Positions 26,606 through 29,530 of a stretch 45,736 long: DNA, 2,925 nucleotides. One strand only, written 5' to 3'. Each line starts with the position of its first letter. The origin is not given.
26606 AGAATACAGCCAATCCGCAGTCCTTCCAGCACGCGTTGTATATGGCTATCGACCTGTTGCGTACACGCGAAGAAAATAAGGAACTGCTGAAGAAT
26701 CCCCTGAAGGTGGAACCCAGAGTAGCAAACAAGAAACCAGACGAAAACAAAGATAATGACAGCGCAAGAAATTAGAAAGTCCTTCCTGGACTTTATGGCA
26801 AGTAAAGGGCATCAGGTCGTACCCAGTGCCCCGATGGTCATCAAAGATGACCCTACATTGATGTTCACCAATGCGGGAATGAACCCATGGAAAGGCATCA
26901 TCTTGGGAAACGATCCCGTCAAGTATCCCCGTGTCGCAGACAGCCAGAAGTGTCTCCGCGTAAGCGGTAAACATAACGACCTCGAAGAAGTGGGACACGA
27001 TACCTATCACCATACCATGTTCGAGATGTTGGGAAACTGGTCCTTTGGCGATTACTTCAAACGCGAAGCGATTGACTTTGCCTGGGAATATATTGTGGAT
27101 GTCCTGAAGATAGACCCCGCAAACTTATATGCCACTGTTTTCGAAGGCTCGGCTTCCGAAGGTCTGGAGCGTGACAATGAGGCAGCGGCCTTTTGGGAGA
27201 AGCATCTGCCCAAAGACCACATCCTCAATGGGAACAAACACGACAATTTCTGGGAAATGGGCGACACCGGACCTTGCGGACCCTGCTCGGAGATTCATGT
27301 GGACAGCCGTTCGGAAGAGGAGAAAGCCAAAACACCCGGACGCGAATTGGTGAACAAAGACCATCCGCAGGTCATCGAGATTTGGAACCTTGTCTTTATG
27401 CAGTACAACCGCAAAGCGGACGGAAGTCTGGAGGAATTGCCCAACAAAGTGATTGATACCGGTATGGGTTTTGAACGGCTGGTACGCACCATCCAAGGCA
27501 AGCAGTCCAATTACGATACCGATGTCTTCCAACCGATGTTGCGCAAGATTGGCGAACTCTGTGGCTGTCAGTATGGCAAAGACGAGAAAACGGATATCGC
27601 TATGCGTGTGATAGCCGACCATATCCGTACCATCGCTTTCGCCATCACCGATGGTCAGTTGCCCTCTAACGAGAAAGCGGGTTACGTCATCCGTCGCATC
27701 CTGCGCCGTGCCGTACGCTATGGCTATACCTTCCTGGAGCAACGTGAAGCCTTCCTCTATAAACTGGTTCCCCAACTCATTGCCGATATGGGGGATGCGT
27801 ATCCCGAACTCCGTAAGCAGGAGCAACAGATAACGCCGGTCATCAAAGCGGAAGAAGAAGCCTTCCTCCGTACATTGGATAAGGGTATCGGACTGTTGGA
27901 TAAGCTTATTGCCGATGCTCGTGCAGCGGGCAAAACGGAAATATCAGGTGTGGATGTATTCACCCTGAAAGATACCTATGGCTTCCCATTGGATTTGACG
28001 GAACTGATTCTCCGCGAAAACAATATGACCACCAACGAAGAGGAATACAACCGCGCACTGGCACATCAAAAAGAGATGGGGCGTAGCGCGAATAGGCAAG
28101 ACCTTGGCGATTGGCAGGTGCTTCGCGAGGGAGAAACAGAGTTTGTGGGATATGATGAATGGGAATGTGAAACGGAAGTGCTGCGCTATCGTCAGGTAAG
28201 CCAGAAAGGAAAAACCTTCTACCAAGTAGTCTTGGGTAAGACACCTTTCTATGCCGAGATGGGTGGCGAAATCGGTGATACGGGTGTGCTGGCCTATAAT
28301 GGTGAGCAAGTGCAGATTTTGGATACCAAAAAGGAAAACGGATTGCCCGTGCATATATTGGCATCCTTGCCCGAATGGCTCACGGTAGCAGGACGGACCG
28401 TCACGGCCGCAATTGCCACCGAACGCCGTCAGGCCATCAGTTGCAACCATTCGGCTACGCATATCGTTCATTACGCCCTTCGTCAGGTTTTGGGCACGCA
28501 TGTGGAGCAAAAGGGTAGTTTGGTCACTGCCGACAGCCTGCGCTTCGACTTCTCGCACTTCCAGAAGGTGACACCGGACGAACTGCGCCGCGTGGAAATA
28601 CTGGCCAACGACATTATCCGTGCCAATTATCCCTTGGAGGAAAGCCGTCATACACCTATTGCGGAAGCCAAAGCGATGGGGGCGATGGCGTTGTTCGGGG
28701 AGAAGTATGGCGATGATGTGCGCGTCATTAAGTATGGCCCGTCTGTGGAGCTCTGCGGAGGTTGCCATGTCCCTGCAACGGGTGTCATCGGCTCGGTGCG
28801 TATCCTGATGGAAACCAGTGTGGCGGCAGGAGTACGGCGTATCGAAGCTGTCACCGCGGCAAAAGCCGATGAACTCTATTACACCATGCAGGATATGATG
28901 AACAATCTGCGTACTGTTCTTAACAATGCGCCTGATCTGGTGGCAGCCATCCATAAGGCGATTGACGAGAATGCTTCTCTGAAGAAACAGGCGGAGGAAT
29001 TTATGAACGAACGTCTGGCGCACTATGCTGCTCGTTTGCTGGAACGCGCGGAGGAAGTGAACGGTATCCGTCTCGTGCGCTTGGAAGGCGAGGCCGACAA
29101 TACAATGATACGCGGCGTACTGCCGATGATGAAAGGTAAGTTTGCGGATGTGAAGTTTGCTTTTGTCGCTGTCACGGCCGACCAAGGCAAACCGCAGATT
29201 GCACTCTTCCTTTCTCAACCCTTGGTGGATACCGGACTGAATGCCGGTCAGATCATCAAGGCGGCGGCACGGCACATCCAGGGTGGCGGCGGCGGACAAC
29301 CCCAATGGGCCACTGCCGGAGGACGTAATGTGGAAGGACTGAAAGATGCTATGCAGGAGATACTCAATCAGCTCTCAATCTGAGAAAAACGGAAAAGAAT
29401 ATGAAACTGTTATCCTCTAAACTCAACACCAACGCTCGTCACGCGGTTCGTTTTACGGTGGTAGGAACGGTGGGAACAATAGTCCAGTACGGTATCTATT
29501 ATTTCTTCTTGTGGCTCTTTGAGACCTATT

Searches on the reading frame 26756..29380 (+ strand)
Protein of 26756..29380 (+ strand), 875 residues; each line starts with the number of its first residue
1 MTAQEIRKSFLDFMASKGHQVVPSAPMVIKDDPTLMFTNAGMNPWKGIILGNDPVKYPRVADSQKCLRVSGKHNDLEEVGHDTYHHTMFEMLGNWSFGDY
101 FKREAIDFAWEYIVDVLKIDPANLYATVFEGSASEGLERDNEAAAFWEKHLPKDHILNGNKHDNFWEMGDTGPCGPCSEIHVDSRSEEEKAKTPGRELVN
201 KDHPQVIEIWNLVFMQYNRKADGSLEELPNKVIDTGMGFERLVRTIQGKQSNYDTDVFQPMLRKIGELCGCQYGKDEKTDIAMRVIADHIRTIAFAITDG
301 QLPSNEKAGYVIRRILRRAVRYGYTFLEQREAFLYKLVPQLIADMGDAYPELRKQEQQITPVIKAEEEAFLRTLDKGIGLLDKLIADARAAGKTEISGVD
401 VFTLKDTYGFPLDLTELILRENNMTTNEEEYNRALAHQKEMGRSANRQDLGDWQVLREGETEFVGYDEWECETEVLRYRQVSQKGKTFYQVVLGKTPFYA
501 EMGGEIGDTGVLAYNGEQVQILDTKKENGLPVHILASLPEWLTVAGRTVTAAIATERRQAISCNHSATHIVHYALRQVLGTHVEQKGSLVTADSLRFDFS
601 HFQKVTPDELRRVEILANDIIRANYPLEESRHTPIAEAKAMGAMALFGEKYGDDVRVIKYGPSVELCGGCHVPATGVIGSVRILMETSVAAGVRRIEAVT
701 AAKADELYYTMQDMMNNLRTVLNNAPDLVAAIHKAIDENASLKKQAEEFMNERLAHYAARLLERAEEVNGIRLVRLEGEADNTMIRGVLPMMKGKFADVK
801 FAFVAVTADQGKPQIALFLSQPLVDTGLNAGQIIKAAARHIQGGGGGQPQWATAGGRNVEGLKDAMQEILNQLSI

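Call 69: search_protein_families(library=pfam, proteins=[window:26756-29380:+], max_evalue=0.001)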
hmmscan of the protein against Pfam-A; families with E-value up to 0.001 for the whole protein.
window:26756-29380:+ (875 aa): 3 families
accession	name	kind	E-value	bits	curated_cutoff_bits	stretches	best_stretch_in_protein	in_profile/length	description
PF01411.24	tRNA-synt_2c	-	4.8e-189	629.9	30.3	1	5-555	1-550/552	tRNA synthetases class II (A)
PF07973.19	tRNA_SAD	-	5.7e-14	52.3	24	1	655-697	1-44/44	Threonyl and Alanyl tRNA synthetase second additional domain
PF02272.25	DHHA1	-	5.7e-09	36.8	25.9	1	777-871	10-98/102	DHHA1 domain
